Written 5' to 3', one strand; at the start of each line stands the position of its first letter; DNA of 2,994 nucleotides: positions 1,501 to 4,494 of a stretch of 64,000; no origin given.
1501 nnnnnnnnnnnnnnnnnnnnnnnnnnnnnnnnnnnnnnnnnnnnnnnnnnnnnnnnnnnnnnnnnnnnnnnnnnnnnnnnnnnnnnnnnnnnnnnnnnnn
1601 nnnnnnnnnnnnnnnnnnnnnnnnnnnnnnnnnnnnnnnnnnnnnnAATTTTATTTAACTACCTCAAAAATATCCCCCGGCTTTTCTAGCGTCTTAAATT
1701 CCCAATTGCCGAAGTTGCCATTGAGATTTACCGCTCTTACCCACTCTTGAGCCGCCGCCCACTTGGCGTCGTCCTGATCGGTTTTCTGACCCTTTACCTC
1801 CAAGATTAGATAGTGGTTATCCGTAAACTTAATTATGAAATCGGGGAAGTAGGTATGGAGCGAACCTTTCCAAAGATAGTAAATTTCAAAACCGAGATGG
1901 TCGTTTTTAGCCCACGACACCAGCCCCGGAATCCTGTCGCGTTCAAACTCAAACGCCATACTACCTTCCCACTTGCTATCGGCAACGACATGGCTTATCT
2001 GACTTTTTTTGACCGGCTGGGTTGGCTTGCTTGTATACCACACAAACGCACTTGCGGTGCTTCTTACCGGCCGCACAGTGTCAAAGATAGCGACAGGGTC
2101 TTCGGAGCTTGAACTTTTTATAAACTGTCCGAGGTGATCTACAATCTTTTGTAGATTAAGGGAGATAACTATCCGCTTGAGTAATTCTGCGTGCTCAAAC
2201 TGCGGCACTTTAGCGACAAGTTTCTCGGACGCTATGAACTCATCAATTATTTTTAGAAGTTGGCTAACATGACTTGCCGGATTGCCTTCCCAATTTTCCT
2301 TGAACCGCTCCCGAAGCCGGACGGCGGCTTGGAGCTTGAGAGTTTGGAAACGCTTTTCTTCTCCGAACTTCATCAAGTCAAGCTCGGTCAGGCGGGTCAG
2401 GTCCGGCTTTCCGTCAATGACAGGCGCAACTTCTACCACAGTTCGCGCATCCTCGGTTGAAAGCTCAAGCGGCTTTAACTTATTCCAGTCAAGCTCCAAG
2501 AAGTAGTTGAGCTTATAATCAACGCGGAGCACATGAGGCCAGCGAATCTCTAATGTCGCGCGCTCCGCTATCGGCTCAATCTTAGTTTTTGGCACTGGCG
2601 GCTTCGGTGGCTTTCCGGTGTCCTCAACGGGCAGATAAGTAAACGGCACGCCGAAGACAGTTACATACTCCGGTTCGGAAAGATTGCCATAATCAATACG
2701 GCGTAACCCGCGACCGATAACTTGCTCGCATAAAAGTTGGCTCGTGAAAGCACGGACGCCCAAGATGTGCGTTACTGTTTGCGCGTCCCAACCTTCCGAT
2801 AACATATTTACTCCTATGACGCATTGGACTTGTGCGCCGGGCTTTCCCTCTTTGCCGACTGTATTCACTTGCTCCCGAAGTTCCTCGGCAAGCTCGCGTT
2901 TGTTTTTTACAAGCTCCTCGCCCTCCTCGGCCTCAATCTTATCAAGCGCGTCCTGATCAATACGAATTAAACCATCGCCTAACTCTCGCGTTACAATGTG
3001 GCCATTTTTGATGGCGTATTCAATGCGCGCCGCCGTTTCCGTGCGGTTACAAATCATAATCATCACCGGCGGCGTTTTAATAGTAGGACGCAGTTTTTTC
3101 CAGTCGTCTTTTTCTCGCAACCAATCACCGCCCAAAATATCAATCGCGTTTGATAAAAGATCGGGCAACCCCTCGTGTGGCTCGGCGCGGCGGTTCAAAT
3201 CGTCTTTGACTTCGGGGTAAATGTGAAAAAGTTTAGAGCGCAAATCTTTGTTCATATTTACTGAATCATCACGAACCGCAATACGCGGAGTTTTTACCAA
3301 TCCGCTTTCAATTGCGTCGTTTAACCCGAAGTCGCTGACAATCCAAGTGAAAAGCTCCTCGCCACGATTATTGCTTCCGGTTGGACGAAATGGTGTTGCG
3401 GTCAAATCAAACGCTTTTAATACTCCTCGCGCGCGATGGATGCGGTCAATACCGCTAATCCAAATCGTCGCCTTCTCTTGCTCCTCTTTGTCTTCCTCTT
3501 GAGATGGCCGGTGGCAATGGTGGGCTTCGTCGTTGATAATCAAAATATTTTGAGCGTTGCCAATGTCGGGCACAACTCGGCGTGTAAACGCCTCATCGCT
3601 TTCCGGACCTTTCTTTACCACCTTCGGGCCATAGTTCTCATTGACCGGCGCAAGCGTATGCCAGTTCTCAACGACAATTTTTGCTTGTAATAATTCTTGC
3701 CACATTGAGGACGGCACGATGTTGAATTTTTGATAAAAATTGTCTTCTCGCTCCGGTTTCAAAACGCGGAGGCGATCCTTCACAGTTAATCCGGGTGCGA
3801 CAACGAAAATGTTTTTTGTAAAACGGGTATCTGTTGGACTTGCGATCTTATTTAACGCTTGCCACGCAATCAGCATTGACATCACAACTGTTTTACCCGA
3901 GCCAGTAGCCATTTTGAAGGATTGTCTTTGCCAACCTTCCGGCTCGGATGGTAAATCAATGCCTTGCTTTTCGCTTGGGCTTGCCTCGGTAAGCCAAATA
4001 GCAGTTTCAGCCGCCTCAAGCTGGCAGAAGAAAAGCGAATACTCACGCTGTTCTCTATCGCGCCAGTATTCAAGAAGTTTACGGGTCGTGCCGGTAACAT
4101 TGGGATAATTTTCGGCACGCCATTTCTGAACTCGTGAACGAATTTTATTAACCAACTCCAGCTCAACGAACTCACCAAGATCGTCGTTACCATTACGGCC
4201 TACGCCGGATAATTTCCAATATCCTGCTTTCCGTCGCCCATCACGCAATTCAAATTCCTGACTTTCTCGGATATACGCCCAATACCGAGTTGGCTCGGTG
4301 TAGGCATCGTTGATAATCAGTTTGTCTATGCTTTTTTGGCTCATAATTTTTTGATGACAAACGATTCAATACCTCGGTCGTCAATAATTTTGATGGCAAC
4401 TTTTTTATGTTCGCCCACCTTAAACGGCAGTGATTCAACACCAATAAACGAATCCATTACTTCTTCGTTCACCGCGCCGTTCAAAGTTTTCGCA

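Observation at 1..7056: Type III R-M operon (C-protein, mod, res) directly co-transcribed with a PHP-phosphoesterase::AAA-ATPase fusion (Ppl-like)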

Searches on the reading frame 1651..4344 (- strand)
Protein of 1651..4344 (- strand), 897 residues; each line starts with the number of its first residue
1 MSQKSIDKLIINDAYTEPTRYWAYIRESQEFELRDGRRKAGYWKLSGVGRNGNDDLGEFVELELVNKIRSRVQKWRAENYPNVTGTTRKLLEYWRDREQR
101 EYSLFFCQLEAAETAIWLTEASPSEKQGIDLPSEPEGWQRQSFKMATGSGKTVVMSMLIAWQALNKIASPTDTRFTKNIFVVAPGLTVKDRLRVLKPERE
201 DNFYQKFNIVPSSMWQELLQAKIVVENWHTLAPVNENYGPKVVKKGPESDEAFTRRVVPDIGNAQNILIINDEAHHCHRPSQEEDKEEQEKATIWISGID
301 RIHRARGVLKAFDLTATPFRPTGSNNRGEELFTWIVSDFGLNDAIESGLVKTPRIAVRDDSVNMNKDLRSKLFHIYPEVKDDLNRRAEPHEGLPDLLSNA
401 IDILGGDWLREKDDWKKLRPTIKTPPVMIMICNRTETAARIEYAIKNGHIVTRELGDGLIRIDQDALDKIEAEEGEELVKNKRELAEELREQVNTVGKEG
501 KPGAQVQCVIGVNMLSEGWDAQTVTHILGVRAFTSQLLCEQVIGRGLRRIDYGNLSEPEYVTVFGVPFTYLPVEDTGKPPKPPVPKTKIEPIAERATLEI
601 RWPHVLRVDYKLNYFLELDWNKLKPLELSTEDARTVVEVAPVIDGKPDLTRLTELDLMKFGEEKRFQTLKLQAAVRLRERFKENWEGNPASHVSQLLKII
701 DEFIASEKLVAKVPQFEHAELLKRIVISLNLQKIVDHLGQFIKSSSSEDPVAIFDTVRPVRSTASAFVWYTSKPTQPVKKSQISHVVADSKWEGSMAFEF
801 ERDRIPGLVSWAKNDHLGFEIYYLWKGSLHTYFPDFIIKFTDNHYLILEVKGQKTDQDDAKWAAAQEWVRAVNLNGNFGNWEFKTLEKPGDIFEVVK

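Call 5: search_protein_families(library=pfam, proteins=[window:1651-4344:-], max_evalue=0.01)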
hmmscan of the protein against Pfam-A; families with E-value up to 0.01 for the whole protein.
window:1651-4344:- (897 aa): 4 families
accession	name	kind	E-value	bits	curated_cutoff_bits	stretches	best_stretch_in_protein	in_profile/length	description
PF04851.21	ResIII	-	1.1e-09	38.8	22.5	1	108-320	8-164/164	Type III restriction enzyme, res subunit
PF08722.17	Tn7_TnsA-like_N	-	0.00019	22.3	26.5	1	828-871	23-75/85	TnsA-like endonuclease N terminal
PF18766.7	SWI2_SNF2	-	0.007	16.5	26.7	0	236-367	93-202/221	SWI2/SNF2 ATPase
PF06356.17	DUF1064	-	0.0078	17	24.7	0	831-862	63-94/117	Protein of unknown function (DUF1064)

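Call 6: search_protein_families(library=padloc, proteins=[window:1651-4344:-], max_evalue=0.01)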
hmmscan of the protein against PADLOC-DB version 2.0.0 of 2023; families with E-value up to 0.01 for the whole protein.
window:1651-4344:- (897 aa): 7 families
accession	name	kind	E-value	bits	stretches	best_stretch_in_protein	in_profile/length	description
PDLC03648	REase_III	-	2.1e-11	40.7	1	504-557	309-361/871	Type III restriction enzyme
PDLC03650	REase_III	-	0.00015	18.3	0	802-859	794-851/898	Type III restriction enzyme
PDLC02704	PbeA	-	0.00055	16.5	1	143-349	275-451/682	PbeA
PDLC02707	PbeA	-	0.0024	14.5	1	142-292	272-405/672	PbeA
PDLC03651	REase_III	-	0.0068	12.5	0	137-317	65-235/873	Type III restriction enzyme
PDLC03659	mREase_IV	-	0.0072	12.2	0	504-552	508-556/945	Type IV methyl-directed restriction enzyme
PDLC03658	mREase_IV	-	0.0082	11.9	0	498-564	498-555/953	Type IV methyl-directed restriction enzyme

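Call 7: search_protein_families(library=ncbifam, proteins=[window:1651-4344:-], max_evalue=0.01)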
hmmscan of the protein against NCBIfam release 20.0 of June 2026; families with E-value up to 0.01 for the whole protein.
window:1651-4344:- (897 aa): 3 families
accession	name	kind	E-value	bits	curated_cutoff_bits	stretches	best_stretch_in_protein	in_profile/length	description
NF046055.1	restr_BPTD_3080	equivalog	1.3e-294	980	800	1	7-893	2-963/970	BPTD_3080 family restriction endonuclease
NF053632.1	heli_RadD_YejH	equivalog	0.00017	20.1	720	0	505-550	298-343/573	DNA repair helicase RadD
NF008521.0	PRK11448.1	equivalog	0.0089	14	729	0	507-551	758-802/1123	type I restriction-modification system endonuclease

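Call 9: find_encoding_contigs(protein=window:1651-4344:-, flank=10000, max_places=6)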
Protein window:1651-4344:- (897 aa): no gene with exactly this product is on record in the collection.

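Call 30: find_related_loci(query=window:1651-4344:-, collection=metagenome_contigs, flank=10000)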
Query window:1651-4344:- (897 aa) in metagenome_contigs; peptide patterns used: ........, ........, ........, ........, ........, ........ (x = any residue, [..] = any of these).
411 stretches matched a pattern; 377 encode a relative of the query (tblastn E <= 1e-3); the best 80 are kept; 80 distinct loci.
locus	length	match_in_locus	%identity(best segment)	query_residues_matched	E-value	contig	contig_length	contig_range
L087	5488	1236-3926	98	1-897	0e+0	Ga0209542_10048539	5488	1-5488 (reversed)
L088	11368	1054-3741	98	1-896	0e+0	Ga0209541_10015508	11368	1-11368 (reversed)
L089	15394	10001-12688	97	1-896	0e+0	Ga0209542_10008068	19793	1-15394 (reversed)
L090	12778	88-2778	97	1-897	0e+0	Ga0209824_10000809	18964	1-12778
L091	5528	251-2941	94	1-897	0e+0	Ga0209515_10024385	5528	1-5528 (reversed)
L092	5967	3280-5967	90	1-896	0e+0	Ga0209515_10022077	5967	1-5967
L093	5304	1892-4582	84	1-897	0e+0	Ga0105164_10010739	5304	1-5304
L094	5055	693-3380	83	1-896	0e+0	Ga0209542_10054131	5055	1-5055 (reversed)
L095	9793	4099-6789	84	1-897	0e+0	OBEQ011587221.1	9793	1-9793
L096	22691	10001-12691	80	1-897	0e+0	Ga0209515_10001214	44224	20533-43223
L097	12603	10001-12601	83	1-867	0e+0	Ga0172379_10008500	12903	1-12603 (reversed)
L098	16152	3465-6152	79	1-895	0e+0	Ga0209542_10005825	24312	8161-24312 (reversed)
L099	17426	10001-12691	79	1-896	0e+0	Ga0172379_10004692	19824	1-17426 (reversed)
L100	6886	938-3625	79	1-895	0e+0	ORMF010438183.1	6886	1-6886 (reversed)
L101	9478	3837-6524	78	1-895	0e+0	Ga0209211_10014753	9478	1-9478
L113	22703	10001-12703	67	1-897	0e+0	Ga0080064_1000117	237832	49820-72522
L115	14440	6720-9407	68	4-897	0e+0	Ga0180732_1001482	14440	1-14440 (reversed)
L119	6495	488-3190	67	1-897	0e+0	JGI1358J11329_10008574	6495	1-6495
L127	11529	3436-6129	67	1-897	0e+0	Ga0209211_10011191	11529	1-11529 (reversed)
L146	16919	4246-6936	83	1-897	0e+0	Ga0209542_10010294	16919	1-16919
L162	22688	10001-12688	84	1-896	0e+0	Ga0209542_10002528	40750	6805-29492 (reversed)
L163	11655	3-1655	85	347-897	0e+0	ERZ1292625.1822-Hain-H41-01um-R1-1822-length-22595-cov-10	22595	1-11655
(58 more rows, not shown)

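Call 46: search_protein_families(library=padloc, proteins=[L146:6942-9836:+], max_evalue=0.000001)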
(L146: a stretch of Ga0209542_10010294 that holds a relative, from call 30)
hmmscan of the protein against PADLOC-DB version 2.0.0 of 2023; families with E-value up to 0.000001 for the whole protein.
L146:6942-9836:+ (964 aa): 1 family
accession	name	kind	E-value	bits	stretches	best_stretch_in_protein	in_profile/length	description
PDLC02208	Ppl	-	3.1e-20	69.9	1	527-959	475-890/894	-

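Call 47: search_protein_families(library=ncbifam, proteins=[L146:6942-9836:+], max_evalue=0.000001)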
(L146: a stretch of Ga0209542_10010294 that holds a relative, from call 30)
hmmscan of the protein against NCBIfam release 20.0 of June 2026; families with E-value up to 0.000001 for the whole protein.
L146:6942-9836:+ (964 aa): 3 families
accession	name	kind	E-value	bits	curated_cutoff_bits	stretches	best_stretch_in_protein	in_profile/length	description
NF045780.1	TrlF_fam_ATP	equivalog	1.4e-154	517.2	350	1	10-962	2-944/944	TrlF family AAA-like ATPase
NF045781.1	Spaf1101_AAA_ATP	equivalog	2.5e-33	115.5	475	1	516-962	391-833/836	Spaf_1101 family AAA-like ATPase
NF042955.1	Ppl_antiphage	equivalog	8.5e-29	100.1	1000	1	841-959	761-880/882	anti-phage protein Ppl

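Call 64: search_protein_families(library=pfam, proteins=[L096:12782-14245:+, L098:6170-7465:+, L099:12709-13935:+, L115:9413-11473:+, L162:12694-16290:+, L163:1668-3173:+, L091:2950-4437:+, L113:12777-13937:+, L119:3243-4409:+, L127:6116-7252:+], max_evalue=0.001)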
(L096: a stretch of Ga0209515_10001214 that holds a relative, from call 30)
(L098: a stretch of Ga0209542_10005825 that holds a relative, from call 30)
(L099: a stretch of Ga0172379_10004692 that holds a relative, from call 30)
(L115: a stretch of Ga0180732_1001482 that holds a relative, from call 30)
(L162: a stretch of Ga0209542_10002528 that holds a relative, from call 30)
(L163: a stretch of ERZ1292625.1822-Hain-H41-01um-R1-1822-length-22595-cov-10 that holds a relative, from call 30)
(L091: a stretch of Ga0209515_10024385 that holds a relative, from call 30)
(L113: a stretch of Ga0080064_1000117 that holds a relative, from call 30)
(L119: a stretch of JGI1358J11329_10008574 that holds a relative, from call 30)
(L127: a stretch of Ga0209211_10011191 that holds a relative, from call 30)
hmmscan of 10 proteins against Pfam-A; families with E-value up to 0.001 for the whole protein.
L096:12782-14245:+ (487 aa): 7 families
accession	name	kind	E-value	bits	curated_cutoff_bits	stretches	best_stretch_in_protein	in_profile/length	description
PF13304.12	AAA_21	-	2.7e-16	60.9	27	1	100-245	185-304/304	AAA domain, putative AbiEii toxin, Type IV TA system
PF13175.12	AAA_15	-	6.7e-15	56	32.1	1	123-242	265-372/374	AAA ATPase domain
PF13166.12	AAA_13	-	5.6e-07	29.1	36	0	25-64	8-47/713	AAA domain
PF11398.14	DUF2813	-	6.9e-07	29.4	21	1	176-247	261-328/372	Protein of unknown function (DUF2813)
PF02463.25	SMC_N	-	9.3e-07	28.9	40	1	25-245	16-203/220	RecF/RecN/SMC N terminal domain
PF00005.33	ABC_tran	-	1.6e-06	29.2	25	1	33-198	11-136/137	ABC transporter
PF13401.12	AAA_22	-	0.00012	22.8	27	0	34-237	6-121/130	AAA domain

L098:6170-7465:+ (431 aa): 2 families
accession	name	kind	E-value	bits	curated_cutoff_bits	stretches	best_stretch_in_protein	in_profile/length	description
PF13676.11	TIR_2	-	7e-15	56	28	1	302-417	1-111/122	TIR domain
PF01582.25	TIR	-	0.0006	20.1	21.3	1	299-398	1-97/179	TIR domain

L099:12709-13935:+ (408 aa): 1 family
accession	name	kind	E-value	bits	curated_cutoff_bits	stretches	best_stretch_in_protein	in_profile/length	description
PF14082.12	SduA_C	-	1.3e-23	84.3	27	1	246-398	3-159/159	Shedu protein SduA, C-terminal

L115:9413-11473:+ (686 aa): 1 family
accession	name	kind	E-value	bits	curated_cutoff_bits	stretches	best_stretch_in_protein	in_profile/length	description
PF02171.23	Piwi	-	1.3e-13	51.3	28.9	1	393-667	9-299/302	Piwi domain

L162:12694-16290:+ (1198 aa): 0 families

L163:1668-3173:+ (501 aa): 0 families

L091:2950-4437:+ (495 aa): 3 families
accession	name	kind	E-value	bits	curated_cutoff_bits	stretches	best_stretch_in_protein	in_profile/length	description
PF00239.26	Resolvase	-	2.4e-22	80.1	23.3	1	3-156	1-145/145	Resolvase, N terminal domain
PF07508.19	Recombinase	-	1.4e-10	41.7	21.1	1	183-269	1-100/102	Recombinase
PF13408.12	Zn_ribbon_recom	-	2.6e-07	31.4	25.3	1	284-334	1-55/58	Recombinase zinc beta ribbon domain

L113:12777-13937:+ (386 aa): 0 families

L119:3243-4409:+ (388 aa): 5 families
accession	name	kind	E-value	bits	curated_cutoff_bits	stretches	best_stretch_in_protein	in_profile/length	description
PF06114.19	Peptidase_M78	-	1.2e-13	51.4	22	1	190-303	19-122/123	IrrE N-terminal-like domain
PF01381.28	HTH_3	-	1.9e-12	47.5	23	1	16-66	3-53/55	Helix-turn-helix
PF13560.12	HTH_31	-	6.9e-08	33.1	27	1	17-64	9-57/64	Helix-turn-helix domain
PF13413.12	HTH_25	-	1.2e-05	25.4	24.6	1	14-47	2-35/62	Helix-turn-helix domain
PF12844.13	HTH_19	-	0.00012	22.3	30.2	0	17-57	7-47/64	Helix-turn-helix domain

L127:6116-7252:+ (378 aa): 1 family
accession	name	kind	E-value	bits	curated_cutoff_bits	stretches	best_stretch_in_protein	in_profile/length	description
PF12358.13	DUF3644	-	2.5e-53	180.9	27.6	1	20-207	2-182/183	Domain of unknown function (DUF3644)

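Call 65: search_protein_families(library=padloc, proteins=[L096:12782-14245:+, L098:6170-7465:+, L099:12709-13935:+, L115:9413-11473:+, L162:12694-16290:+, L163:1668-3173:+, L091:2950-4437:+, L113:12777-13937:+, L119:3243-4409:+, L127:6116-7252:+], max_evalue=0.0001)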
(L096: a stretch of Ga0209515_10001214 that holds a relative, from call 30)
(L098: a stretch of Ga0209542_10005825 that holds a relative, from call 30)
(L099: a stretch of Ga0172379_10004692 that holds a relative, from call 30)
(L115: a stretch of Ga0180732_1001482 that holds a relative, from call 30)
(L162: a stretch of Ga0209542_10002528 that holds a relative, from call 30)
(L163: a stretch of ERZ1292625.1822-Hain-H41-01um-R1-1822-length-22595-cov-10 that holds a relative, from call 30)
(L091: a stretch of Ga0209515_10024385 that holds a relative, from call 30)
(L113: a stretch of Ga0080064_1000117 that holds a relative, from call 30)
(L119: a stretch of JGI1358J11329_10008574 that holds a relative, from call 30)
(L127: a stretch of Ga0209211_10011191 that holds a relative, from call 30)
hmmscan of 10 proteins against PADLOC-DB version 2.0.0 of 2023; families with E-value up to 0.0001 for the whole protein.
L096:12782-14245:+ (487 aa): 131 families (the best 25 are shown)
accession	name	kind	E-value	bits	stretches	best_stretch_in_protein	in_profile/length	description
PDLC02981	AriAB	-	6.2e-24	82.7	1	132-362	269-498/694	-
PDLC03878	NsnB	-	2.3e-19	68.4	2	129-249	172-286/345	-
PDLC00268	PtuA1|PtuA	-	5.8e-19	66.8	1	129-242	197-309/411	AAA ATPase domain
PDLC00271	PtuA1|PtuA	-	2e-18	65.1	1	125-263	203-336/421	AAA ATPase domain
PDLC02980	AriA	-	3.1e-18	64.8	1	101-245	186-304/304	-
PDLC02979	AriA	-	1.4e-17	62.6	1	113-243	254-372/373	-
PDLC02914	ATPase-Toprim_I-B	-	2.2e-17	61.4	1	191-263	195-262/443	-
PDLC04707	PDC-M55A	-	7.5e-16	56.1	1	129-246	235-351/421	-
PDLC00285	PtuA1|PtuA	-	1.6e-15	55.3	1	165-265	257-348/432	AAA ATPase domain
PDLC00091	GajA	-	1.6e-15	55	1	174-248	272-346/627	AAA ATPase domain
PDLC00266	PtuA1|PtuA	-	2.3e-15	54.9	1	157-247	299-383/483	AAA ATPase domain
PDLC02335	AbiLi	-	4.9e-15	53.4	1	31-247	74-243/326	AbiLi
PDLC04244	PDC-M01A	-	9.2e-15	52.4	1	156-244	310-392/482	-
PDLC00295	PtuA1|PtuA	-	1.4e-14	52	1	91-275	178-361/451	AAA ATPase domain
PDLC00278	PtuA1|PtuA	-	1.7e-14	51.9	1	160-268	243-350/436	AAA ATPase domain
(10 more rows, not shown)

L098:6170-7465:+ (431 aa): 2 families
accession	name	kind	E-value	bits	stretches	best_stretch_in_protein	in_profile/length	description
PDLC05062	PDC-S66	-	2.4e-17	61.3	1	281-395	129-240/282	-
PDLC02962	RT-TIR_XII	-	7.8e-06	23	1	297-400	343-443/478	single gene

L099:12709-13935:+ (408 aa): 15 families
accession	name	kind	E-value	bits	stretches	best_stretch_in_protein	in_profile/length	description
PDLC00385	SduA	-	1.1e-25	88.7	1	231-403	144-312/319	DUF4263 domain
PDLC00390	SduA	-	1.8e-24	84.6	1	232-399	158-328/339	DUF4263 domain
PDLC00402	SduA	-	5.3e-21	73.1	1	230-402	162-328/354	DUF4263 domain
PDLC00388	SduA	-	1.6e-18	65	1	226-405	200-393/402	DUF4263 domain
PDLC00391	SduA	-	3e-16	57.5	1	210-402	184-396/402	DUF4263 domain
PDLC00384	SduA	-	4.1e-15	53.5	1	56-406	112-457/476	DUF4263 domain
PDLC00394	SduA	-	7e-11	39.8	1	295-400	264-378/392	DUF4263 domain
PDLC00400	SduA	-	5.9e-10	37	1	225-408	107-296/308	DUF4263 domain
PDLC00389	SduA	-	1.5e-09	35.9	1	219-405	202-373/383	DUF4263 domain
PDLC00405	SduA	-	1.5e-09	35.8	1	231-404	142-308/323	DUF4263 domain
PDLC00380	SduA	-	2.4e-09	34.2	1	225-408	279-468/480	DUF4263 domain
PDLC00399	SduA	-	1e-07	29.7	1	292-404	259-367/375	DUF4263 domain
PDLC04067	SduA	-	5.9e-07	26.8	1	196-404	175-401/407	-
PDLC00393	SduA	-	4e-05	21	1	282-404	327-447/455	DUF4263 domain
PDLC00382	SduA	-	6.5e-05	20.5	0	231-402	130-317/336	DUF4263 domain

L115:9413-11473:+ (686 aa): 12 families
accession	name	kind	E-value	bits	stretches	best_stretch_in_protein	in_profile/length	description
PDLC02385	pAgo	-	5.8e-153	509.1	1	1-686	1-674/674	-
PDLC02436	pAgo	-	3.8e-71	238.3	1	269-675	11-452/460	-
PDLC02381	pAgo_II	-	2.2e-59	199.5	1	203-686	151-617/617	Class II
PDLC02379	pAgo_II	-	5.3e-32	109.1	1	246-668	271-702/724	Class II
PDLC02397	pAgo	-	7.7e-22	75.8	1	266-663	204-561/578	-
PDLC02428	PprPIWI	-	1.2e-21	75.1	1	200-685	238-665/666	-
PDLC02377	pAgo_I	-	1.2e-14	51.9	1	396-668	161-443/457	Class I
PDLC02388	pAgo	-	1.4e-13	48.1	1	268-450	335-492/716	-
PDLC02376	pAgo_I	-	1.7e-10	38.6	1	502-675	290-448/455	Class I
PDLC02380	pAgo_II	-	1.6e-08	31.3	1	378-447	443-513/737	Class II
PDLC02389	pAgo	-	3.8e-08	30.2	1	290-670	357-723/733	-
PDLC02391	pAgo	-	8.6e-08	28.8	1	259-446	342-505/742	-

L162:12694-16290:+ (1198 aa): 1 family
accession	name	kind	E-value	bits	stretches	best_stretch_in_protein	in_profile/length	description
PDLC04166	Dsr1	-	3.3e-18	62.9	1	646-1073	737-1103/1227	-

L163:1668-3173:+ (501 aa): 0 families

L091:2950-4437:+ (495 aa): 0 families

L113:12777-13937:+ (386 aa): 3 families
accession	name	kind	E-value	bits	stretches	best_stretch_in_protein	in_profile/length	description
PDLC04568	PDC-M30A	-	4.4e-11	40.7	1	39-146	40-160/368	-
PDLC04566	PDC-M30A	-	1.2e-08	32.4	1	13-150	11-166/372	-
PDLC04567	PDC-M30A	-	4.2e-08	30.6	1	11-96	10-102/381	-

L119:3243-4409:+ (388 aa): 16 families
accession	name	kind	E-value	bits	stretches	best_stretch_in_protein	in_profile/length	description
PDLC03949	RmrA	-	5.5e-19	66.3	1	11-380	4-331/363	-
PDLC03948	RmrA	-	2.6e-14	50.9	1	14-321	13-304/397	-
PDLC03952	RmrA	-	3.7e-13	47.1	1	14-268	27-272/395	-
PDLC03954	RmrA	-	2.1e-12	44.7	1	14-321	15-305/380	-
PDLC04141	capP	-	2.2e-10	38.5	1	189-307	43-154/242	capP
PDLC03947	RmrA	-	4.8e-10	36.8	1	16-270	18-262/383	-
PDLC03944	RmrA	-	9.8e-10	36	1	16-321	13-298/384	-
PDLC03943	RmrA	-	4.2e-09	34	1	15-335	8-301/370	-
PDLC03946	RmrA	-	3e-08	30.8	1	14-316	7-277/357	-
PDLC04776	PDC-M69B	-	5.3e-08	30.9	1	188-365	56-234/272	-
PDLC03955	RmrA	-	1.6e-07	28.9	1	11-306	22-290/371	-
PDLC03951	RmrA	-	2.9e-07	27.8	1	14-229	13-221/400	-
PDLC03945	RmrA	-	9.7e-07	26.3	1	188-325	181-313/394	-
PDLC02926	HTH_VI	-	1.4e-06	26.4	1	17-70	9-62/92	-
PDLC03953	RmrA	-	4.1e-06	24.3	1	16-265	12-249/373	-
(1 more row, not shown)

L127:6116-7252:+ (378 aa): 8 families
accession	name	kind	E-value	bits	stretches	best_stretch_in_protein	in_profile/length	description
PDLC04950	PDC-S19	-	3.3e-138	458.8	1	10-363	1-346/353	-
PDLC04948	PDC-S19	-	1.4e-48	164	1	15-350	10-319/325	-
PDLC04954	PDC-S19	-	3.2e-14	51.1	1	16-222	5-218/330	-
PDLC04953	PDC-S19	-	5.3e-13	47.1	1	14-367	4-328/333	-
PDLC04955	PDC-S19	-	2.2e-12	44.9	1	17-351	8-335/338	-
PDLC04952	PDC-S19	-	4.6e-11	40.8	1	18-351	6-313/328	-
PDLC04951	PDC-S19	-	1.4e-05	22.4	1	16-162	4-138/357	-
PDLC04949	PDC-S19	-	1.5e-05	22.5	1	17-351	7-317/334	-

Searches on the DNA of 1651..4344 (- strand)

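Call 66: search_rna_families(source=L090, start=3800, end=5100, threshold=evalue, max_evalue=0.01)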
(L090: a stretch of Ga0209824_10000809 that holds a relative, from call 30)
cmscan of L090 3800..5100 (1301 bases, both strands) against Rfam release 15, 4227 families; matches with E-value up to 0.01: 0.
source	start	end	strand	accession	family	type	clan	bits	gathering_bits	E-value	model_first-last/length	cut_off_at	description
